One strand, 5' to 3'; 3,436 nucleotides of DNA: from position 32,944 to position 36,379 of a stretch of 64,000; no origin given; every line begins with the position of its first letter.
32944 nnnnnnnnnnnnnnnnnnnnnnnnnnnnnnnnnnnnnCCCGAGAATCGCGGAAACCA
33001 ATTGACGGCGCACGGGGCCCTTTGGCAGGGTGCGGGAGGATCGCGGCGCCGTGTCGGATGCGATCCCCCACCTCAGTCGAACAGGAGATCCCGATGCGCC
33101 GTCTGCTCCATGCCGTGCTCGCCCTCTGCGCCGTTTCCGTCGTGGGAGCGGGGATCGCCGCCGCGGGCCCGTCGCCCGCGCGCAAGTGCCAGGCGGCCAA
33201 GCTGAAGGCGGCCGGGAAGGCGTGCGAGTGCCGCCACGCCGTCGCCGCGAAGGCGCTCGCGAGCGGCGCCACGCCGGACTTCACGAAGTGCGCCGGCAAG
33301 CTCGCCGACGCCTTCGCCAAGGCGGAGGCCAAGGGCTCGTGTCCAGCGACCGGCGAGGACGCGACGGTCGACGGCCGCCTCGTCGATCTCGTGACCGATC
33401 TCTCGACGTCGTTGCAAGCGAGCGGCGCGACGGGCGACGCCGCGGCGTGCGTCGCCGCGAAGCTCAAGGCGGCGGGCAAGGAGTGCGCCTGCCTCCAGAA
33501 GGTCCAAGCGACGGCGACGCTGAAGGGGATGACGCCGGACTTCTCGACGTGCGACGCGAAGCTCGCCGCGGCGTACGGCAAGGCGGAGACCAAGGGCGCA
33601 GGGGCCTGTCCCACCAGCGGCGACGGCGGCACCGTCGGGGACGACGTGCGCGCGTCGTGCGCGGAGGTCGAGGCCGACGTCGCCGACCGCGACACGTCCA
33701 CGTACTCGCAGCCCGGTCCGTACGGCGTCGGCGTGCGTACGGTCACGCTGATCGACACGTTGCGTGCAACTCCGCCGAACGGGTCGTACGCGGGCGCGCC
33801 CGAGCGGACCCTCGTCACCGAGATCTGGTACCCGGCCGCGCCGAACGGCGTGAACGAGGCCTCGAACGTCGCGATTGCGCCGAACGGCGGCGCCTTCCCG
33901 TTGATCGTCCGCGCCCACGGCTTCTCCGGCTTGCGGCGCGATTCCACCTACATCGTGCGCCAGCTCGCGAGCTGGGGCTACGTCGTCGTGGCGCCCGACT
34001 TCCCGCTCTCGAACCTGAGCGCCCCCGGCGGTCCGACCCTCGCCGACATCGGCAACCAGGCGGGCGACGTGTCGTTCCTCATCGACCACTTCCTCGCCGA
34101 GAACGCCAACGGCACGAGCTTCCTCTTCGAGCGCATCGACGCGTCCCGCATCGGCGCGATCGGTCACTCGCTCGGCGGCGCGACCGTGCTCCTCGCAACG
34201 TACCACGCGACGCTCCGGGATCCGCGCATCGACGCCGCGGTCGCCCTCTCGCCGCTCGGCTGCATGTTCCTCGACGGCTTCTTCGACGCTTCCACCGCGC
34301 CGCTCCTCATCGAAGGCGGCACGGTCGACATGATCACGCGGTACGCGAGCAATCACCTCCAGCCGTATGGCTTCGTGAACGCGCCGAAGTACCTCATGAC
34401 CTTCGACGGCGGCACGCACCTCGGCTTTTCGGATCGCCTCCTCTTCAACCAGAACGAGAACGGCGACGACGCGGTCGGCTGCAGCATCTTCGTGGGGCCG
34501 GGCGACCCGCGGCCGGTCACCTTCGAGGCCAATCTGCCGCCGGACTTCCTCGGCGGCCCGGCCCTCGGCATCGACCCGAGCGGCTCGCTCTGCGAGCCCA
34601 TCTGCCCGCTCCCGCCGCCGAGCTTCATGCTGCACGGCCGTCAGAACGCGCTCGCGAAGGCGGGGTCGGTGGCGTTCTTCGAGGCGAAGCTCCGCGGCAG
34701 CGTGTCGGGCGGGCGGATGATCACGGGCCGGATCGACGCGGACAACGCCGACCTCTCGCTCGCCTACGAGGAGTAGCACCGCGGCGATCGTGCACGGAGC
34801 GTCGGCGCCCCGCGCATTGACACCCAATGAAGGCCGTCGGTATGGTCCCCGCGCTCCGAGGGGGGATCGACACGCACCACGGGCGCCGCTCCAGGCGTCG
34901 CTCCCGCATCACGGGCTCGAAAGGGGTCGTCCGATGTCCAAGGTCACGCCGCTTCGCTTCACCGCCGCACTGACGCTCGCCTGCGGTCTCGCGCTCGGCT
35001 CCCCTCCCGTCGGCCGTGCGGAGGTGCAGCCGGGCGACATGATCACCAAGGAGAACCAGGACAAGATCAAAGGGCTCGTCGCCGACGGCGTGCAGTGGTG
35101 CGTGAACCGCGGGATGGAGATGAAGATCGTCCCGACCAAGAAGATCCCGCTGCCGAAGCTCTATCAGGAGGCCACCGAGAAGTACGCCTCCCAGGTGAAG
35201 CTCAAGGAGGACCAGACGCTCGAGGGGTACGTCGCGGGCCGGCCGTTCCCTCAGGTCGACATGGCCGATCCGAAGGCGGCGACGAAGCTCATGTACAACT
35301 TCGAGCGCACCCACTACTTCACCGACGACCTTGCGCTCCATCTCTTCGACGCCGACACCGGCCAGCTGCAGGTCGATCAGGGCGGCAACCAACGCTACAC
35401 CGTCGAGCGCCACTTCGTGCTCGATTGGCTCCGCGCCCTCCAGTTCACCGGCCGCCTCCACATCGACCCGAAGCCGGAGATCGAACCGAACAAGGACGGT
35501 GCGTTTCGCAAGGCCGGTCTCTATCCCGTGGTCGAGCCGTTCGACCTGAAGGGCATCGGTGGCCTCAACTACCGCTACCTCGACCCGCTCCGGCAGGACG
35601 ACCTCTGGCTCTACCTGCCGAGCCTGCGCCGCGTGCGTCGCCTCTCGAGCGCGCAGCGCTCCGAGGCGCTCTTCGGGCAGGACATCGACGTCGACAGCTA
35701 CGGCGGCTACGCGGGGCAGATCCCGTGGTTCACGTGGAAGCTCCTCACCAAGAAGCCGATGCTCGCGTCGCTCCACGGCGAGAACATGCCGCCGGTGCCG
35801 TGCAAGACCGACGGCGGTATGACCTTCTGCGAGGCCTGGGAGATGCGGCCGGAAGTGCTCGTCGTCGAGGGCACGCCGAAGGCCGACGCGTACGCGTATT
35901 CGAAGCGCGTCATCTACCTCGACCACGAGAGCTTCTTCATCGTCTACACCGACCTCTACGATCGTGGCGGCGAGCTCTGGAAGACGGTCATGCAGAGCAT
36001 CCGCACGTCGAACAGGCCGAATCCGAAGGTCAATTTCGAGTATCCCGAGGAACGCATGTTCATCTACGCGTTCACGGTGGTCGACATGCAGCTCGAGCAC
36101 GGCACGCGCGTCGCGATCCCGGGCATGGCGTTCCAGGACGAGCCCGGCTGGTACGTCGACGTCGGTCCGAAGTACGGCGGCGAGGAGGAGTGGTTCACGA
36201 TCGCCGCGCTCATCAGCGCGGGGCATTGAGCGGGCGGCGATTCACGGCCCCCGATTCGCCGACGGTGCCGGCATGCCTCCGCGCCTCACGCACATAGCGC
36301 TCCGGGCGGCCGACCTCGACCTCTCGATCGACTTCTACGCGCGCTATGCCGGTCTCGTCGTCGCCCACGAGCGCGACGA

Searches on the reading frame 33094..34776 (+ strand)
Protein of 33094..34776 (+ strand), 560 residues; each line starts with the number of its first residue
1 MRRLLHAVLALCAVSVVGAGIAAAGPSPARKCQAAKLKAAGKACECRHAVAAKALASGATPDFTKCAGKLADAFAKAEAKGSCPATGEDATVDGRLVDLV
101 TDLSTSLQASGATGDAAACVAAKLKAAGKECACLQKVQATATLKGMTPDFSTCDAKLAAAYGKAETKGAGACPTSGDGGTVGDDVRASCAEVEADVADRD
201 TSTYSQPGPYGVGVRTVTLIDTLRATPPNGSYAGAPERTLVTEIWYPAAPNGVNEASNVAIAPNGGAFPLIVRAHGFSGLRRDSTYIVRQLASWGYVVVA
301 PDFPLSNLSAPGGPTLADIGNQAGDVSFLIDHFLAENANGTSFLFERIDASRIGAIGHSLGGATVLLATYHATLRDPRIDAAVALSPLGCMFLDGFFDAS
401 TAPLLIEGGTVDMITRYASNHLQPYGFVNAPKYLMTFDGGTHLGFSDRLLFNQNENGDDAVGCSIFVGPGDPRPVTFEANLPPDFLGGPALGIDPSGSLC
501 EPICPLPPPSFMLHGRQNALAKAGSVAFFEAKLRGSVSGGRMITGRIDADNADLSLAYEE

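Call 4: search_protein_families(library=pfam, proteins=[window:33094-34776:+], max_evalue=0.1)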
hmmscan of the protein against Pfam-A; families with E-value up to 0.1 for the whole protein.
window:33094-34776:+ (560 aa): 9 families
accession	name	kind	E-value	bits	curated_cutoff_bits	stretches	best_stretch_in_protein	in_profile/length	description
PF12740.14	PETase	-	2.8e-09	37.2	28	1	266-443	52-212/263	PET hydrolase-like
PF03403.19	PAF-AH_p_II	-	1.7e-08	33.8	20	2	257-301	90-133/372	Platelet-activating factor acetylhydrolase, isoform II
PF07224.18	Chlorophyllase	-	1.9e-06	27.4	26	1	263-367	37-132/301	Chlorophyllase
PF12697.13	Abhydrolase_6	-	2.7e-06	28.6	26.3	1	275-452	5-132/217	Alpha/beta hydrolase family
PF00561.26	Abhydrolase_1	-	3.8e-06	27.2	25.8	1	269-525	1-217/245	alpha/beta hydrolase fold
PF01738.24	DLH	-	1.5e-05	25.2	21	1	263-415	8-157/217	Dienelactone hydrolase family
PF12146.15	Hydrolase_4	-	0.0025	17.6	27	1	270-388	6-110/239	Serine aminopeptidase, S33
PF01764.32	Lipase_3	-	0.037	14.4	22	1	352-378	64-90/140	Lipase (class 3)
PF20434.5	BD-FAE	-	0.051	13.5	26.8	0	267-373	12-111/215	BD-FAE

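Call 5: search_protein_families(library=ncbifam, proteins=[window:33094-34776:+], max_evalue=0.1)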
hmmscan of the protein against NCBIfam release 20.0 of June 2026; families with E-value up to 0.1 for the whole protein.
window:33094-34776:+ (560 aa): 4 families
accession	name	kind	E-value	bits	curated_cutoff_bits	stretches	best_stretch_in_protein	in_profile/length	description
NF051441.1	BisHyethTerphBdeA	equivalog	2.1e-07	30.5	520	1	265-425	96-234/305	bis(hydroxyethyl) terephthalate hydrolase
NF041440.1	hydrolase_YghX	exception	0.00095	18.4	460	1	240-366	66-191/292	YghX family hydrolase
TIGR03502.1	lipase_Pla1_cef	subfamily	0.0038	15.4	383.9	0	258-305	437-483/790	VolA/Pla-1 family phospholipase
NF011457.0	PRK14875.1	equivalog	0.024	13.6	307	0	255-390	118-234/372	acetoin dehydrogenase dihydrolipoyllysine-residue acetyltransferase subunit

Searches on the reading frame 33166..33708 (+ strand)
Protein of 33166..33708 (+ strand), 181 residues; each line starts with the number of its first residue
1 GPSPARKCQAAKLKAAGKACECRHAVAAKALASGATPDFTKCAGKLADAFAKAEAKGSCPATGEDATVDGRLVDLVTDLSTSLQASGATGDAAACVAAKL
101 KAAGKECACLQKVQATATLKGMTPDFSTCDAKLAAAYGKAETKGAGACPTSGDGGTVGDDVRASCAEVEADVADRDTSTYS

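Call 46: find_homologous_proteins(query=window:33166-33708:+, max_evalue=0.001)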
Query seq(181 aa) (181 aa): 9 proteins with E <= 0.001 among 2942 candidates.
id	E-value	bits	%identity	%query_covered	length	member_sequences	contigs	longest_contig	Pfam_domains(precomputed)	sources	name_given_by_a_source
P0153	4.3e-39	153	61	73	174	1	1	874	-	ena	-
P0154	1.0e-35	142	69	65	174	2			-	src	-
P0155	2.0e-22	98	59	48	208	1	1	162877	-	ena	-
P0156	2.3e-13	69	45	45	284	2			-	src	-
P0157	1.0e-12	67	74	29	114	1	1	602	-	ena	-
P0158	5.3e-9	55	57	35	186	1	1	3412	-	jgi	jgi:hypothetical protein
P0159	1.8e-8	53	37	92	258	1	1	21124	-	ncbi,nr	ncbi:MAG TPA: hypothetical protein VKU61_10200, partial [Candidatus Binatia bacterium]|nr:hypothetic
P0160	1.3e-5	44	36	62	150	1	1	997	-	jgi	jgi:hypothetical protein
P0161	1.2e-4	41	39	66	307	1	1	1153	PF07603.18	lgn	-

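Call 79: search_solved_structures(query=window:33166-33708:+, max_evalue=1)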
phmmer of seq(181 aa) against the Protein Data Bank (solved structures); distinct sequences matched with E-value up to 1: 3.
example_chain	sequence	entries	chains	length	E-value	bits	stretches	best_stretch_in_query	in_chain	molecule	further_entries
5jis_A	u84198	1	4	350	0.39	14.4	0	93-129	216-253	Cysteine synthase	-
5i7w_A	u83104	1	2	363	0.46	14.2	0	93-129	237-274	Cysteine synthase A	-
1cx1_A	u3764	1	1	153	0.68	13.6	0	32-117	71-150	ENDOGLUCANASE C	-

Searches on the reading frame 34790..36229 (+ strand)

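Call 51: search_protein_families(library=pfam, proteins=[window:34790-36229:+], max_evalue=0.00001)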
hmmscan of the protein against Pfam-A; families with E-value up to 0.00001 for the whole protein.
window:34790-36229:+ (479 aa): 2 families
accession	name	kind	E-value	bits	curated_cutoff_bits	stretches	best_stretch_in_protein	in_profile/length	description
PF07044.18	DUF1329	-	3e-49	168.7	23.1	1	85-438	2-337/368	Protein of unknown function (DUF1329)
PF17131.11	LolA_like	-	5.7e-19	68.9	30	2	248-302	10-60/184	Outer membrane lipoprotein-sorting protein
